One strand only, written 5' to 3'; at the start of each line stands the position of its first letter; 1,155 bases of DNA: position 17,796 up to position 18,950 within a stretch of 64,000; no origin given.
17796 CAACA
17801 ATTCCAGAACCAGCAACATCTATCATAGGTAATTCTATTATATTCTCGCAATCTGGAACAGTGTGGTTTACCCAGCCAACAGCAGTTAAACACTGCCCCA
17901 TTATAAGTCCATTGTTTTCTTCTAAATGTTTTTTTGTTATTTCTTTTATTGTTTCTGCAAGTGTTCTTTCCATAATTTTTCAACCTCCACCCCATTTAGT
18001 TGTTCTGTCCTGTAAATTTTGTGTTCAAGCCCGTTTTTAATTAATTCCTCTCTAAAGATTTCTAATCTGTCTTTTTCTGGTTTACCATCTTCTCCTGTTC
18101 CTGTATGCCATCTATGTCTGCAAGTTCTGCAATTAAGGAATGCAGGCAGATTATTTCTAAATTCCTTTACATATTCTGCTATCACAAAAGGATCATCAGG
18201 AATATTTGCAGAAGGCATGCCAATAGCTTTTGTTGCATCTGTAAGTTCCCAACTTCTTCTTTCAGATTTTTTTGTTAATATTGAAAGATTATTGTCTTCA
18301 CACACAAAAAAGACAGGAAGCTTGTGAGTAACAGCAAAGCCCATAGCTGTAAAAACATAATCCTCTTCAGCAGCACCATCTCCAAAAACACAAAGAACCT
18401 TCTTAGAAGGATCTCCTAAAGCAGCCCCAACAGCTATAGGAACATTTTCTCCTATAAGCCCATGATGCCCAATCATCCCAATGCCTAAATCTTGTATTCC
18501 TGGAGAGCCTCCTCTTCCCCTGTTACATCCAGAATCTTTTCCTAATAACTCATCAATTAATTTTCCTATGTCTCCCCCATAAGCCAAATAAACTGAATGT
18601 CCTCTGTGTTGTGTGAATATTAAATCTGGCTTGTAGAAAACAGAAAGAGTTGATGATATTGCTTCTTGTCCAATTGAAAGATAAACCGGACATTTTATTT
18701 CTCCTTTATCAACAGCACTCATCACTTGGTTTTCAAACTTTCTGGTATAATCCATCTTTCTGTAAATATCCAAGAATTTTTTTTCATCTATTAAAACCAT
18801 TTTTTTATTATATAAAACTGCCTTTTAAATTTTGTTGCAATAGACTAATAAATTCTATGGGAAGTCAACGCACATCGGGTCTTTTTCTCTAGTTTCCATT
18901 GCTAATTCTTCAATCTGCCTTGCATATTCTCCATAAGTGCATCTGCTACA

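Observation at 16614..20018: Recurrent module rSAM - E1alpha-like - E1beta-like (+ adjacent NUDIX), copy 1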

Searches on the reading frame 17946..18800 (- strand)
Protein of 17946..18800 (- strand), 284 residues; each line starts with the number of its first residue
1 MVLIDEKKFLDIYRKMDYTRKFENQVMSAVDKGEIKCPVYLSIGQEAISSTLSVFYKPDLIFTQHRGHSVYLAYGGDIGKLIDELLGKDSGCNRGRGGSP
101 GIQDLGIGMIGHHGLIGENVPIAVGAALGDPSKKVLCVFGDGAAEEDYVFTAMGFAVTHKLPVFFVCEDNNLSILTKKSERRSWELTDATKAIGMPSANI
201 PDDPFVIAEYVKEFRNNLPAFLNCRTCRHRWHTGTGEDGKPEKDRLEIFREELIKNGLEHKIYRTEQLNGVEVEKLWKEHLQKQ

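Call 4: search_protein_families(library=pfam, proteins=[window:17946-18800:-], max_evalue=0.01)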
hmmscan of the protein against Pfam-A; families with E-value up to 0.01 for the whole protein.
window:17946-18800:- (284 aa): 2 families
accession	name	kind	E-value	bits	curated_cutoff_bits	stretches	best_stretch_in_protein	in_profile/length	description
PF00676.26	E1_dh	-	1.8e-23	83.4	22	1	14-235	1-233/300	Dehydrogenase E1 component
PF02775.26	TPP_enzyme_C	-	6.4e-09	36.2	21.9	1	111-190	25-102/151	Thiamine pyrophosphate enzyme, C-terminal TPP binding domain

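Call 5: search_protein_families(library=ncbifam, proteins=[window:17946-18800:-], max_evalue=0.01)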
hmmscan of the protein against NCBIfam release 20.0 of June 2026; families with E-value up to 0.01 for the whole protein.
window:17946-18800:- (284 aa): 23 families
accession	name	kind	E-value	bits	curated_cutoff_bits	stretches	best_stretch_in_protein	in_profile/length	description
TIGR03182.1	PDH_E1_alph_y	equivalog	1e-40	139.6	393.85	1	7-275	2-282/315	pyruvate dehydrogenase (acetyl-transferring) E1 component subunit alpha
TIGR03181.1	PDH_E1_alph_x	equivalog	8.5e-21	74.2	411.35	1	4-233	21-252/341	pyruvate dehydrogenase (acetyl-transferring) E1 component subunit alpha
NF005485.1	PRK07092.1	equivalog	1.8e-08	33.7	493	1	114-170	396-450/523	benzoylformate decarboxylase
NF005760.0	PRK07586.1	equivalog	7.6e-07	28.5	363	1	114-184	385-454/514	acetolactate synthase large subunit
NF006203.0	PRK08327.1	equivalog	2e-05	23.3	456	1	111-184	429-502/571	thiamine pyrophosphate-requiring protein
NF006016.1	PRK08155.1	equivalog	5e-05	21.9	870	1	111-171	406-464/554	acetolactate synthase large subunit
NF058623.1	HdaclCoAlyACT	equivalog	6.5e-05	21.7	600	1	111-171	416-474/575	2-hydroxyacyl-CoA lyase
NF009122.0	PRK12474.1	subfamily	7.3e-05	21.7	835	1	114-165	389-438/518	hypothetical protein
NF004772.0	PRK06112.1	subfamily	7.3e-05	21.3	673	1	116-181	439-502/578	acetolactate synthase catalytic subunit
NF005712.0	PRK07524.1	subfamily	0.00013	20.6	500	1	113-170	407-462/536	5-guanidino-2-oxopentanoate decarboxylase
NF004516.0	PRK05858.1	equivalog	0.00061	18.4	587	1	111-178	410-475/548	acetolactate synthase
NF004813.0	PRK06163.1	equivalog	0.0019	18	240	1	114-145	57-88/202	hypothetical protein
NF005470.0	PRK07064.1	equivalog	0.0022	17.1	495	1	112-143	405-436/552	thiamine pyrophosphate-binding protein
NF005364.0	PRK06882.1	equivalog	0.0024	16.3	1083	1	111-176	418-481/574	acetolactate synthase 3 large subunit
TIGR02177.1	PorB_KorB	subfamily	0.0028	17.2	261.9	1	109-208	48-146/286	2-oxoacid:acceptor oxidoreductase, beta subunit, pyruvate/2-ketoisovalerate family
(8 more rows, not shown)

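Call 18: find_homologous_proteins(query=window:17946-18800:-, max_evalue=1e-8)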
Query window:17946-18800:- (284 aa): 1890 proteins with E <= 1e-8 among 2520 candidates; the best 120 are listed.
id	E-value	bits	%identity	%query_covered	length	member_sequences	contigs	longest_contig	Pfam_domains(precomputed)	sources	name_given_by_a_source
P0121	9.7e-193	657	100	100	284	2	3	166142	PF02775.27,PF00676.26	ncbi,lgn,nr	ncbi:MAG: thiamine pyrophosphate-dependent enzyme [Candidatus Pacearchaeota archaeon]|nr:thiamine py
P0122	1.5e-160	551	83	100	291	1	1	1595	PF02775.27,PF00676.26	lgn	-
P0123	4.3e-131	455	70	97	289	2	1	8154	PF02775.27,PF00676.26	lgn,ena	-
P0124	1.4e-130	453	70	97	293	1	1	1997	PF02775.27,PF00676.26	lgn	-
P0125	1.9e-129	449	67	99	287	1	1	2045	PF02775.27,PF00676.26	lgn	-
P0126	2.7e-129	449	68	99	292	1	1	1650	PF02775.27,PF00676.26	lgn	-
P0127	7.4e-129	447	68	99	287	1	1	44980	PF02775.27,PF00676.26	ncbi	-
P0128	8.1e-129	447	67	99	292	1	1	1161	PF02775.27,PF00676.26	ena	-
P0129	9.7e-129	447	69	96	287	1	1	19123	PF02775.27,PF00676.26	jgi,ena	-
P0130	1.8e-128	446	67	99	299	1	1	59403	PF02775.27,PF00676.26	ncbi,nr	ncbi:hypothetical protein GOV14_06830 [Candidatus Pacearchaeota archaeon]|nr:hypothetical protein [C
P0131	3.5e-128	445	67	99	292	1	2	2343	PF02775.27,PF00676.26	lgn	-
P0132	2.4e-127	442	67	97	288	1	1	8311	PF02775.27,PF00676.26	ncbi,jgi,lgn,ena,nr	ncbi:MAG: hypothetical protein KJ592_02865 [Nanoarchaeota archaeon]|nr:hypothetical protein [Nanoarc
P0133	8.6e-126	437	66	99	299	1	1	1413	PF02775.27,PF00676.26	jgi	jgi:pyruvate dehydrogenase E1 component alpha subunit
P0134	1.3e-125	437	66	99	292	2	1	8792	PF02775.27,PF00676.26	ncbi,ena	-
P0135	4.2e-125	435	67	99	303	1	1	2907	PF02775.27,PF00676.26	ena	-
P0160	2.4e-116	406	63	99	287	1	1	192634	PF02775.27,PF00676.26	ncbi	ncbi:MAG: thiamine pyrophosphate-dependent enzyme [Candidatus Pacearchaeota archaeon]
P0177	4.2e-103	363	60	96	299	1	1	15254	PF00676.26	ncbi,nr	ncbi:MAG: hypothetical protein HY528_03300 [Chloroflexi bacterium]|nr:hypothetical protein [Chlorofl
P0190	1.4e-96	341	57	97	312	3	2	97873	PF02775.27,PF00676.26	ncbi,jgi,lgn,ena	-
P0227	1.8e-90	321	51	97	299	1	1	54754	PF02775.27,PF00676.26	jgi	jgi:acetoin:2,6-dichlorophenolindophenol oxidoreductase subunit alpha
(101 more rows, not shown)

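Call 19: find_encoding_contigs(protein=P0160, flank=8000, max_places=1)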
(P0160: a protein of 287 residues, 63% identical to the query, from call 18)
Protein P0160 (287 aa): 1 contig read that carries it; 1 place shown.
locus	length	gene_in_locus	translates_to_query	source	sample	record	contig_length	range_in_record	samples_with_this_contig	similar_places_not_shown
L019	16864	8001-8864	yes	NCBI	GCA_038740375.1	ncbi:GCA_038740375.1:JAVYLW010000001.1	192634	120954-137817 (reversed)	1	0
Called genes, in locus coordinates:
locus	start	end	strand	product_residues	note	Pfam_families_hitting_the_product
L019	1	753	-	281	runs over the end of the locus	PF02502:LacAB_rpiB, PF01467:CTP_transf_like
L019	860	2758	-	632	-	PF01075:Glyco_transf_9, PF13641:Glyco_tranf_2_3, PF00535:Glycos_transf_2, PF13506:Glyco_transf_21 (faint), PF13632:Glyco_trans_2_3 (weak)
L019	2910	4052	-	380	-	PF13439:Glyco_transf_4, PF13579:Glyco_trans_4_4 (faint), PF00534:Glycos_transf_1, PF13692:Glyco_trans_1_4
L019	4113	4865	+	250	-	-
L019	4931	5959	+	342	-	PF04055:Radical_SAM, PF13186:SPASM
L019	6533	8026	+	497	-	PF02310:B12-binding, PF04055:Radical_SAM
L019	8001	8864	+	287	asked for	PF00676:E1_dh, PF02775:TPP_enzyme_C (weak)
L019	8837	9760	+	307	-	PF02779:Transket_pyr, PF02780:Transketolase_C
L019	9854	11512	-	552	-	PF13524:Glyco_trans_1_2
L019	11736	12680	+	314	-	PF01073:3Beta_HSD, PF01370:Epimerase, PF02719:Polysacc_synt_2 (weak), PF04321:RmlD_sub_bind, PF16363:GDP_Man_Dehyd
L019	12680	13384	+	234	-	PF00483:NTP_transferase, PF12804:NTP_transf_3 (weak)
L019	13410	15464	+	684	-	PF00483:NTP_transferase, PF12804:NTP_transf_3, PF00571:CBS (weak), PF00288:GHMP_kinases_N, PF08544:GHMP_kinases_C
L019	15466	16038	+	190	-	PF08645:PNK3P, PF00702:Hydrolase (weak), PF13419:HAD_2 (weak), PF13242:Hydrolase_like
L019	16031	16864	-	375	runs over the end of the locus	PF01041:DegT_DnrJ_EryC1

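Call 20: find_encoding_contigs(protein=P0177, flank=8000, max_places=1)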
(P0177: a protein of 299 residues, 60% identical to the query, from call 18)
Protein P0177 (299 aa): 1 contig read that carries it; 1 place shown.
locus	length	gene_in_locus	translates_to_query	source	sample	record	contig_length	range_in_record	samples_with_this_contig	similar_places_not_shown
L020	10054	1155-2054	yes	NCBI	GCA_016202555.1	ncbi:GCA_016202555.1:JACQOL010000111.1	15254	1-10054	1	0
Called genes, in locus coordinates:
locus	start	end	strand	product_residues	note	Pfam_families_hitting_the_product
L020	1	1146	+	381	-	PF00682:HMGL-like, PF22617:HCS_D2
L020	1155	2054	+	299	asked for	PF00676:E1_dh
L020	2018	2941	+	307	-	PF02779:Transket_pyr, PF02780:Transketolase_C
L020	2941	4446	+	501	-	PF02310:B12-binding, PF04055:Radical_SAM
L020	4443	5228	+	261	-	PF00483:NTP_transferase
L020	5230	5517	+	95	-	-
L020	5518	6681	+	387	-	PF04295:GD_AH_second, PF20629:GD_AH_C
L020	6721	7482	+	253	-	PF00459:Inositol_P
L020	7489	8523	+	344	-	PF04166:PdxA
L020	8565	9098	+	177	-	PF00293:NUDIX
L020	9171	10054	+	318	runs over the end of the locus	PF01370:Epimerase, PF04321:RmlD_sub_bind (weak), PF16363:GDP_Man_Dehyd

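Call 21: find_encoding_contigs(protein=P0190, flank=8000, max_places=1)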
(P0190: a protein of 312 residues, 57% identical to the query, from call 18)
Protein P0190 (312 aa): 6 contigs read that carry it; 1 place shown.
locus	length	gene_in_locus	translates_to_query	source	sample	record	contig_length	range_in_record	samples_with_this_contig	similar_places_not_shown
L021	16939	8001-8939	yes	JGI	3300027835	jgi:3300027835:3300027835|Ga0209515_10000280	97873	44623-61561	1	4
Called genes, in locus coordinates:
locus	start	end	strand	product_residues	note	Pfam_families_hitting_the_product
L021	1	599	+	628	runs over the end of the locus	PF00664:ABC_membrane, PF00005:ABC_tran, PF09818:ABC_ATPase (faint), PF02463:SMC_N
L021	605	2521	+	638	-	PF13522:GATase_6, PF13537:GATase_7, PF12481:DUF3700 (weak), PF00733:Asn_synthase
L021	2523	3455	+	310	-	PF01073:3Beta_HSD, PF01370:Epimerase, PF04321:RmlD_sub_bind, PF05368:NmrA (weak), PF13460:NAD_binding_10 (weak), PF16363:GDP_Man_Dehyd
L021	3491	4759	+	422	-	PF01041:DegT_DnrJ_EryC1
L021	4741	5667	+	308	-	PF01370:Epimerase, PF04321:RmlD_sub_bind, PF16363:GDP_Man_Dehyd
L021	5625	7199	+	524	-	PF02310:B12-binding, PF04055:Radical_SAM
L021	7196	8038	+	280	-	PF00106:adh_short, PF01370:Epimerase (weak), PF08659:KR, PF13561:adh_short_C2, PF16363:GDP_Man_Dehyd (faint), PF08643:DUF1776 (weak)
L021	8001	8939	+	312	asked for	PF00676:E1_dh, PF02775:TPP_enzyme_C (weak)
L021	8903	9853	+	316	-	PF02779:Transket_pyr, PF02780:Transketolase_C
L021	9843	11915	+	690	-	PF00155:Aminotran_1_2, PF00266:Aminotran_5 (weak), PF04864:Alliinase_C (faint), PF13578:Methyltransf_24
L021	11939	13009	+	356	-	-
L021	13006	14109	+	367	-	PF20706:GT4-conflict (weak), PF00534:Glycos_transf_1, PF13692:Glyco_trans_1_4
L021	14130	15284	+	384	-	PF01041:DegT_DnrJ_EryC1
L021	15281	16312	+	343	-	PF01073:3Beta_HSD, PF01370:Epimerase, PF02719:Polysacc_synt_2 (weak), PF04321:RmlD_sub_bind, PF07993:NAD_binding_4, PF16363:GDP_Man_Dehyd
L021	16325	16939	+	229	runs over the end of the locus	PF17836:PglD_N, PF25087:GMPPB_C (faint), PF25084:LbH_EIF2B, PF00132:Hexapep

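Call 22: find_encoding_contigs(protein=P0227, flank=8000, max_places=1)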
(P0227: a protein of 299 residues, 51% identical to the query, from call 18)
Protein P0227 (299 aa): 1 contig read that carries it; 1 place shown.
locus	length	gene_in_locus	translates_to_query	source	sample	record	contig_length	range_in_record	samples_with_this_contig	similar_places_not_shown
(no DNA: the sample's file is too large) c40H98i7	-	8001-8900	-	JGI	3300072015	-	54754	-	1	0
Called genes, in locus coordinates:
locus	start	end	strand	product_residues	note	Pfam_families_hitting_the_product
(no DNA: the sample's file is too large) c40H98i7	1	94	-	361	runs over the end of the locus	-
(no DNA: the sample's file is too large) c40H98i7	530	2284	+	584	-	PF02706:Wzz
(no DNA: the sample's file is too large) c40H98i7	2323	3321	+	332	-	PF01370:Epimerase, PF04321:RmlD_sub_bind (weak), PF16363:GDP_Man_Dehyd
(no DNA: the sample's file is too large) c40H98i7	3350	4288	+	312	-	PF01370:Epimerase, PF02719:Polysacc_synt_2 (faint), PF04321:RmlD_sub_bind (weak), PF16363:GDP_Man_Dehyd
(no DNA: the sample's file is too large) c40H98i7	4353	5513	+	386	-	PF00294:PfkB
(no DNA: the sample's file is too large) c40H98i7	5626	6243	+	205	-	PF13412:HTH_24, PF22674:C2185-like_N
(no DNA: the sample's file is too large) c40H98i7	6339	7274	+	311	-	PF01073:3Beta_HSD, PF01370:Epimerase, PF02719:Polysacc_synt_2 (faint), PF04321:RmlD_sub_bind, PF05368:NmrA (faint), PF07993:NAD_binding_4 (faint), PF13460:NAD_binding_10 (weak), PF16363:GDP_Man_Dehyd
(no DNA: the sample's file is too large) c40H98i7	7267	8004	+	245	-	PF00483:NTP_transferase, PF12804:NTP_transf_3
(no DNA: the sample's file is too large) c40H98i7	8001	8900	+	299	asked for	PF00676:E1_dh, PF02775:TPP_enzyme_C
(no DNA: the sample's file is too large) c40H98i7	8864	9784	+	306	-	PF02779:Transket_pyr, PF02780:Transketolase_C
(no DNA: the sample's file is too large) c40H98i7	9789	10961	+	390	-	PF00465:Fe-ADH, PF13685:Fe-ADH_2, PF25137:ADH_Fe_C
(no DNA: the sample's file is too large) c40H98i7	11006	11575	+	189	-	PF28549:NDPSase_N, PF00293:NUDIX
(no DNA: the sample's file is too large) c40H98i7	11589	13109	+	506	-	PF02310:B12-binding, PF04055:Radical_SAM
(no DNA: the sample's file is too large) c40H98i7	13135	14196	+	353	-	PF00288:GHMP_kinases_N, PF08544:GHMP_kinases_C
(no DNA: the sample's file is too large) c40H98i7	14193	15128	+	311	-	PF01370:Epimerase, PF16363:GDP_Man_Dehyd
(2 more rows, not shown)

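Call 26: search_solved_structures(query=window:17946-18800:-, max_evalue=0.001)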
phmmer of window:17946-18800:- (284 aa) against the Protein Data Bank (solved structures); distinct sequences matched with E-value up to 0.001: 76 (the best 60 are shown).
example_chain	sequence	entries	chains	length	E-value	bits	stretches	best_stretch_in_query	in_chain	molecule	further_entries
1ni4_A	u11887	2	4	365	4.8e-19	72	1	9-177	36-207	Pyruvate dehydrogenase E1 component: Alpha subunit | Pyruvate dehydrogenase E1 component subunit alpha, somatic form, mitochondrial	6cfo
3exe_A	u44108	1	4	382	5.4e-19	71.8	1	9-177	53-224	Pyruvate dehydrogenase E1 component subunit alpha, somatic form, mitochondrial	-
2ozl_A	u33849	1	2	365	5.5e-19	71.8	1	9-177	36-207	Pyruvate dehydrogenase E1 component alpha subunit, somatic form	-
3exf_A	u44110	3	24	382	7.5e-19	71.4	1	9-177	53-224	Pyruvate dehydrogenase E1 component subunit alpha, somatic form, mitochondrial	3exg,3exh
6cer_A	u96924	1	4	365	9.2e-19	71.1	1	9-177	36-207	Pyruvate dehydrogenase E1 component subunit alpha, somatic form, mitochondrial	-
3exi_A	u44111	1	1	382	1.4e-18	70.5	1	9-177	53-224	Pyruvate dehydrogenase E1 component subunit alpha, somatic form, mitochondrial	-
1um9_A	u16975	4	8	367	1.1e-13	54.4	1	7-246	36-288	2-oxo acid dehydrogenase alpha subunit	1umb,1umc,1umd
1dtw_A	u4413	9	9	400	2.6e-10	43.3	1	6-240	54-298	BRANCHED-CHAIN ALPHA-KETO ACID DEHYDROGENASE ALPHA SUBUNIT | 2-OXOISOVALERATE DEHYDROGENASE ALPHA SUBUNIT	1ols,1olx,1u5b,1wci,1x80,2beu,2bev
2j9f_A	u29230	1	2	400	2.8e-10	43.3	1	6-239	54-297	2-OXOISOVALERATE DEHYDROGENASE ALPHA SUBUNIT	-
1x7y_A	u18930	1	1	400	2.9e-10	43.2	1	6-239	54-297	2-oxoisovalerate dehydrogenase alpha subunit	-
2bff_A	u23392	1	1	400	2.9e-10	43.2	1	6-239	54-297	2-OXOISOVALERATE DEHYDROGENASE ALPHA SUBUNIT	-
1olu_A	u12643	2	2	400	3e-10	43.2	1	6-240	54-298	2-OXOISOVALERATE DEHYDROGENASE ALPHA SUBUNIT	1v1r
1v16_A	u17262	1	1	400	3.4e-10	43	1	6-240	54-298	2-OXOISOVALERATE DEHYDROGENASE ALPHA SUBUNIT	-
1x7z_A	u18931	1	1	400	3.6e-10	42.9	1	6-239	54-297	2-oxoisovalerate dehydrogenase alpha subunit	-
1x7w_A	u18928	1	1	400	4.1e-10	42.7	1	6-238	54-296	2-oxoisovalerate dehydrogenase alpha subunit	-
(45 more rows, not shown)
